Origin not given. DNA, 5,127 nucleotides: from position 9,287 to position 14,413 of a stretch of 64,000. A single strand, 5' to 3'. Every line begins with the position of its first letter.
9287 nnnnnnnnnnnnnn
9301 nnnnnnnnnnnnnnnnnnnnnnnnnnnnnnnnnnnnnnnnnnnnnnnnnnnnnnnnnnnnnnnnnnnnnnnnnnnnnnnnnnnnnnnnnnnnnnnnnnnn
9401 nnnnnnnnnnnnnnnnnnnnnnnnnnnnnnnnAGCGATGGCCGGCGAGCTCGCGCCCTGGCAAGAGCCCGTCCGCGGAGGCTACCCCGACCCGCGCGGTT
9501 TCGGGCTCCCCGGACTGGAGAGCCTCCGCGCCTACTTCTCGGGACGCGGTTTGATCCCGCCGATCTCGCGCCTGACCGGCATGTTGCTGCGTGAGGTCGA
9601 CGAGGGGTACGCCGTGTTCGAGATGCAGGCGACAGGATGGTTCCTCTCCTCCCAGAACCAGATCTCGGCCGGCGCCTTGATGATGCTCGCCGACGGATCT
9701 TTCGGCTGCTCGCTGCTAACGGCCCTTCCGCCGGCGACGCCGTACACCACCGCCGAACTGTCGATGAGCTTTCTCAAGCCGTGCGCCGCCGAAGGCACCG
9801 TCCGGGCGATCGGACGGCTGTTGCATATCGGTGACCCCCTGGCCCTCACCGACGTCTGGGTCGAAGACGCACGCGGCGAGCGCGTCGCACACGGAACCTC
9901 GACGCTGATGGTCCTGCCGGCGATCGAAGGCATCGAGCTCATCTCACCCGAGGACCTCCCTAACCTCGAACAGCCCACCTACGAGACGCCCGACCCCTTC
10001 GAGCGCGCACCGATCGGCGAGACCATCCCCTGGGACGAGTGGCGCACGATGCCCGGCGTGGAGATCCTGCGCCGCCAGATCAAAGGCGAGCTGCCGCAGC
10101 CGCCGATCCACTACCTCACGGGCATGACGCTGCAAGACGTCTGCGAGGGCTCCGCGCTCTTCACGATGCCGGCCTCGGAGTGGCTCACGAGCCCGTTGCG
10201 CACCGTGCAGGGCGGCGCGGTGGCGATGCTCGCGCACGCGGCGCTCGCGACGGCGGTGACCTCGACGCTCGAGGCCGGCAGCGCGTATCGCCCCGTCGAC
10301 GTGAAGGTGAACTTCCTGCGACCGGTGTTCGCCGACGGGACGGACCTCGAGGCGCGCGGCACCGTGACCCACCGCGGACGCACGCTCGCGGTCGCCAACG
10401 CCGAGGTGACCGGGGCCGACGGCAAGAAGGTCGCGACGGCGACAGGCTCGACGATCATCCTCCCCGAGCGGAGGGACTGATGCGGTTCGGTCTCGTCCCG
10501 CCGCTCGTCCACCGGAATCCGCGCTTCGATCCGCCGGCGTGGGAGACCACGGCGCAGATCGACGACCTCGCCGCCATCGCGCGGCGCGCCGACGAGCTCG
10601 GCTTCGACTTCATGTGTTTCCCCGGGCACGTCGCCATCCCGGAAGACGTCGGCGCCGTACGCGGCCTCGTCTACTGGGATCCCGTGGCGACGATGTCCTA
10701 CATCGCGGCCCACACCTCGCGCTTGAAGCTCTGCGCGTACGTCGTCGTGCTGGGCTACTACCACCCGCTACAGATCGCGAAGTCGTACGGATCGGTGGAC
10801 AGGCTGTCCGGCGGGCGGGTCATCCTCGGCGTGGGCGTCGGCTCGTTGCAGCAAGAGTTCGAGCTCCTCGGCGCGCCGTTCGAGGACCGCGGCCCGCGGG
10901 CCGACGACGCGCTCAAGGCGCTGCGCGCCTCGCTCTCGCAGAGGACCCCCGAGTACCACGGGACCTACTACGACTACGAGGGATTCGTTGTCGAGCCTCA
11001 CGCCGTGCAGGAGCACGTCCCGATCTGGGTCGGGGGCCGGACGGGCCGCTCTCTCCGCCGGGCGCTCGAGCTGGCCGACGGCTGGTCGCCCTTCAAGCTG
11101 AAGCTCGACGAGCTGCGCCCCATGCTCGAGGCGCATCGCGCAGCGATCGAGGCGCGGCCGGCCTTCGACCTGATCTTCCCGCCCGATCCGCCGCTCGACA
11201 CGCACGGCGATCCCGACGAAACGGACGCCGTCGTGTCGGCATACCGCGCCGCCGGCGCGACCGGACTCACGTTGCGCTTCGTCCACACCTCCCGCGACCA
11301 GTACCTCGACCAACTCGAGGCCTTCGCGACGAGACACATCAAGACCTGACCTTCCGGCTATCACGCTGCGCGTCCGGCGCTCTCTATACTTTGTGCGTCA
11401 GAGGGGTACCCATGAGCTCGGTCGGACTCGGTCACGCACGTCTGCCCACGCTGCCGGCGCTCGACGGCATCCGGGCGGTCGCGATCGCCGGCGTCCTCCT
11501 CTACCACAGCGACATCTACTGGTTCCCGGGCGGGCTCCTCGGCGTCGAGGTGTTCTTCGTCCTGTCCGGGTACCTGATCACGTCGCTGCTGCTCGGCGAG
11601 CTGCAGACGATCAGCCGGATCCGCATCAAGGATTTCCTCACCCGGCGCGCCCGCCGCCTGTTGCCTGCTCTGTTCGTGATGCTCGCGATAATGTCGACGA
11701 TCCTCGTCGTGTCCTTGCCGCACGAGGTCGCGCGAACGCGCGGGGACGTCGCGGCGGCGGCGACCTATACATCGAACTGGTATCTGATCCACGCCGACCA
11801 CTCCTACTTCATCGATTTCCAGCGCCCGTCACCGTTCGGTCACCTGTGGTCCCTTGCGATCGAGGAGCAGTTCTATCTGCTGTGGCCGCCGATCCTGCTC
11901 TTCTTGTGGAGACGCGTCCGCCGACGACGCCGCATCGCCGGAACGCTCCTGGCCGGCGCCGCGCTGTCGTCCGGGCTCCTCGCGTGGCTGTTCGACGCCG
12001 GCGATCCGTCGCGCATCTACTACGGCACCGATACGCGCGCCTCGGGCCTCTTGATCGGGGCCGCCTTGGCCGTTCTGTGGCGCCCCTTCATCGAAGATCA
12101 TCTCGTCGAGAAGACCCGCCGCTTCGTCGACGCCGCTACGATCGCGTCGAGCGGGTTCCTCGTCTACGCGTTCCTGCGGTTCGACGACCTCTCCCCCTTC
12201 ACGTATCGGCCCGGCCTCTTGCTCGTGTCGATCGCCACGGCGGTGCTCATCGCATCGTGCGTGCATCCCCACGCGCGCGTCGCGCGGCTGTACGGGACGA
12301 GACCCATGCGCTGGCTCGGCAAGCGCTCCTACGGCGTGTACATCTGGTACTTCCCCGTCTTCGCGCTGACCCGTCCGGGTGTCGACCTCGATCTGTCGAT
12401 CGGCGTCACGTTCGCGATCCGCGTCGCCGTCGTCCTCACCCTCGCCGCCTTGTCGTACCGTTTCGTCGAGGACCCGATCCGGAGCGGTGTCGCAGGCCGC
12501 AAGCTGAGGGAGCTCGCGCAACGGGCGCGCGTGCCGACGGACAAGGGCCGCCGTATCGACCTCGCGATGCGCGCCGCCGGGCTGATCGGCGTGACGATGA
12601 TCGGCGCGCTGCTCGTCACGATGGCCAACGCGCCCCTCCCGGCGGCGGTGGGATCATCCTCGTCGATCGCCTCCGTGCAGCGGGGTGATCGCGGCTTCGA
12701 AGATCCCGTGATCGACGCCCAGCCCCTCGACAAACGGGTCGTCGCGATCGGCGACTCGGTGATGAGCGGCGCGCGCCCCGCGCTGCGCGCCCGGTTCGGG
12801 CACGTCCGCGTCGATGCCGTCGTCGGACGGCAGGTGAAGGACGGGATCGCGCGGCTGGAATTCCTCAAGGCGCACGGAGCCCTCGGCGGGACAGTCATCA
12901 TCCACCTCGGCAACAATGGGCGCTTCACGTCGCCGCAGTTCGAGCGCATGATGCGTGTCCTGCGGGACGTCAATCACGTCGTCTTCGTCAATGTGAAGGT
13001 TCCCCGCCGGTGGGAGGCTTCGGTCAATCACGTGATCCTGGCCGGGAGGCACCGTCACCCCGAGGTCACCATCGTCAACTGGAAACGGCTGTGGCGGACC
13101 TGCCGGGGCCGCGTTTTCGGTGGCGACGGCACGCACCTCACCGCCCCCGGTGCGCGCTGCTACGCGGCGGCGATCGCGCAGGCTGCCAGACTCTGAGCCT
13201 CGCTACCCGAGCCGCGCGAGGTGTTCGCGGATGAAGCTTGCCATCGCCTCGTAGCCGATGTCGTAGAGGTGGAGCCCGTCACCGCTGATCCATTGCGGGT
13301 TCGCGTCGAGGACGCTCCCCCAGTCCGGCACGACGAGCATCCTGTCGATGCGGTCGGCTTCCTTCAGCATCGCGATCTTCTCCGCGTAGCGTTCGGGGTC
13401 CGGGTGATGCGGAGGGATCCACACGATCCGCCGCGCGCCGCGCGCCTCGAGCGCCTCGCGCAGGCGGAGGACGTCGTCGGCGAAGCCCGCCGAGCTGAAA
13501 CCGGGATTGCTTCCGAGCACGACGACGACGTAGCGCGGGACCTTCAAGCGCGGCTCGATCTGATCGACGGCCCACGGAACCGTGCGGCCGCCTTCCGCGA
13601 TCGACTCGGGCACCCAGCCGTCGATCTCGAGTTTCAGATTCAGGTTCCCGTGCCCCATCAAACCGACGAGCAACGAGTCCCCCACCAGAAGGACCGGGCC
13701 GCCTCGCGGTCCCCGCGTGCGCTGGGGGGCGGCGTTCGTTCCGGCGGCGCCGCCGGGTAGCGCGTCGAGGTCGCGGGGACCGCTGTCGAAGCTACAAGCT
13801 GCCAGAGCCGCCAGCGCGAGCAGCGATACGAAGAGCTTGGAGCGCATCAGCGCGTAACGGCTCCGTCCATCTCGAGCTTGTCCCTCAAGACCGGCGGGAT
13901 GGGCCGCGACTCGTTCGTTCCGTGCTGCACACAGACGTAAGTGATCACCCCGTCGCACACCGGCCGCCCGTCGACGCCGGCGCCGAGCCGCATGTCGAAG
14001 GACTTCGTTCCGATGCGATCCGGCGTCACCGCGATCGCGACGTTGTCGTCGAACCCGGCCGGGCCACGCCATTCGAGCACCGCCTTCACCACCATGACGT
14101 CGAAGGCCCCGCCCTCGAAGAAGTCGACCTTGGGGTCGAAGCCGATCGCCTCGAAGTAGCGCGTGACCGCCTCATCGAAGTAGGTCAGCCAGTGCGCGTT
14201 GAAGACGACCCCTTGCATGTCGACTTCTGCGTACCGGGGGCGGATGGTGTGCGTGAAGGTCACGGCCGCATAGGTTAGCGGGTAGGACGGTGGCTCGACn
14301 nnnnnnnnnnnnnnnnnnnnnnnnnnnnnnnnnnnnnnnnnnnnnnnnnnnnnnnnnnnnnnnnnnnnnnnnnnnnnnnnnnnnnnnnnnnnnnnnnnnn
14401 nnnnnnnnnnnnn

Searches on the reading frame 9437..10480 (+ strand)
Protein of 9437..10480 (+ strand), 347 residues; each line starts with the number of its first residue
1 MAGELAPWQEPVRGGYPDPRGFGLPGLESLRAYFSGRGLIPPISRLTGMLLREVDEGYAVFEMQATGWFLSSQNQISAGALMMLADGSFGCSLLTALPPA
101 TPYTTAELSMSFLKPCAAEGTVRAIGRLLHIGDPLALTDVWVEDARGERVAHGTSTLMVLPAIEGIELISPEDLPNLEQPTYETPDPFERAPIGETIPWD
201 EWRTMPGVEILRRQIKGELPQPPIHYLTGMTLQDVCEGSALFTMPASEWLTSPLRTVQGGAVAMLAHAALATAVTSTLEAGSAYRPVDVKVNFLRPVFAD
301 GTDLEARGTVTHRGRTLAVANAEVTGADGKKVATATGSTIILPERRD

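Call 35: search_protein_families(library=pfam, proteins=[window:9437-10480:+], max_evalue=0.00001)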
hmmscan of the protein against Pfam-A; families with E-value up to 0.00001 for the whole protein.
window:9437-10480:+ (347 aa): 4 families
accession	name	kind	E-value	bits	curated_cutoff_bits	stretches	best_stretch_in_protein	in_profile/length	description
PF03061.28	4HBT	-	3.6e-15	56.5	20.6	1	257-332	4-78/79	Thioesterase superfamily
PF13622.12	4HBT_3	-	1.7e-07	31.8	24.3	1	256-338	10-81/83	Acyl-CoA thioesterase N-terminal domain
PF14539.12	DUF4442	-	2.1e-07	31.6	25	0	230-336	21-127/132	Domain of unknown function (DUF4442)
PF20789.3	4HBT_3C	-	7.5e-07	29.9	24.1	0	66-159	43-140/140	Acyl-CoA thioesterase C-terminal domain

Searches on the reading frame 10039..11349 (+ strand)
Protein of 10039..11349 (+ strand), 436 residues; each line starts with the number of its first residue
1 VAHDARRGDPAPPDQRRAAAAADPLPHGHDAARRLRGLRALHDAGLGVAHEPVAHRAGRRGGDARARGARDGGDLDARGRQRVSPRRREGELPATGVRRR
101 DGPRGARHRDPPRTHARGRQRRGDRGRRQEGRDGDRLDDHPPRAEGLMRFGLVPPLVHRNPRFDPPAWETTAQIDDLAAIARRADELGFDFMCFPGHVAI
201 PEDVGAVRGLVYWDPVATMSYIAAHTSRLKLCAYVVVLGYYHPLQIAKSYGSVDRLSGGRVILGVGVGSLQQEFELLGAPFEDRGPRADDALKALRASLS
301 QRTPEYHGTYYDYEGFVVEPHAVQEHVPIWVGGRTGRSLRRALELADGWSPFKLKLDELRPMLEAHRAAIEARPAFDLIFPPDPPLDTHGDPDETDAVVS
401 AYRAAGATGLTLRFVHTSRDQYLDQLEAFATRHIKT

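Call 35: search_protein_families(library=pfam, proteins=[window:10039-11349:+], max_evalue=0.00001)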
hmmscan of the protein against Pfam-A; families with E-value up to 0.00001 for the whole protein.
window:10039-11349:+ (436 aa): 1 family
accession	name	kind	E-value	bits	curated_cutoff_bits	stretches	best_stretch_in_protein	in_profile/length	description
PF00296.26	Bac_luciferase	-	2.1e-45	155.9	27.9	1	166-373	12-213/314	Luciferase-like monooxygenase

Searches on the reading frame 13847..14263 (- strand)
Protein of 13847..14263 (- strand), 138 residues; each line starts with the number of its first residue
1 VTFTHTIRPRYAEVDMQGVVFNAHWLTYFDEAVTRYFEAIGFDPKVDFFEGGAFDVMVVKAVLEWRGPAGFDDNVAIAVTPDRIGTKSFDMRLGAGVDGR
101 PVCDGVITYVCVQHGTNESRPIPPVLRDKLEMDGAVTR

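Call 36: search_protein_families(library=pfam, proteins=[window:13847-14263:-], max_evalue=0.00001)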
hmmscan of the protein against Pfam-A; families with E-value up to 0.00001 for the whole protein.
window:13847-14263:- (138 aa): 2 families
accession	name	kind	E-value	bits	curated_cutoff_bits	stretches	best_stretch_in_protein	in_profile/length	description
PF13279.12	4HBT_2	-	2.1e-11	44.8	25.5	1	12-130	4-122/122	Thioesterase-like superfamily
PF03061.28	4HBT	-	2.6e-06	28.1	20.6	1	17-92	1-67/79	Thioesterase superfamily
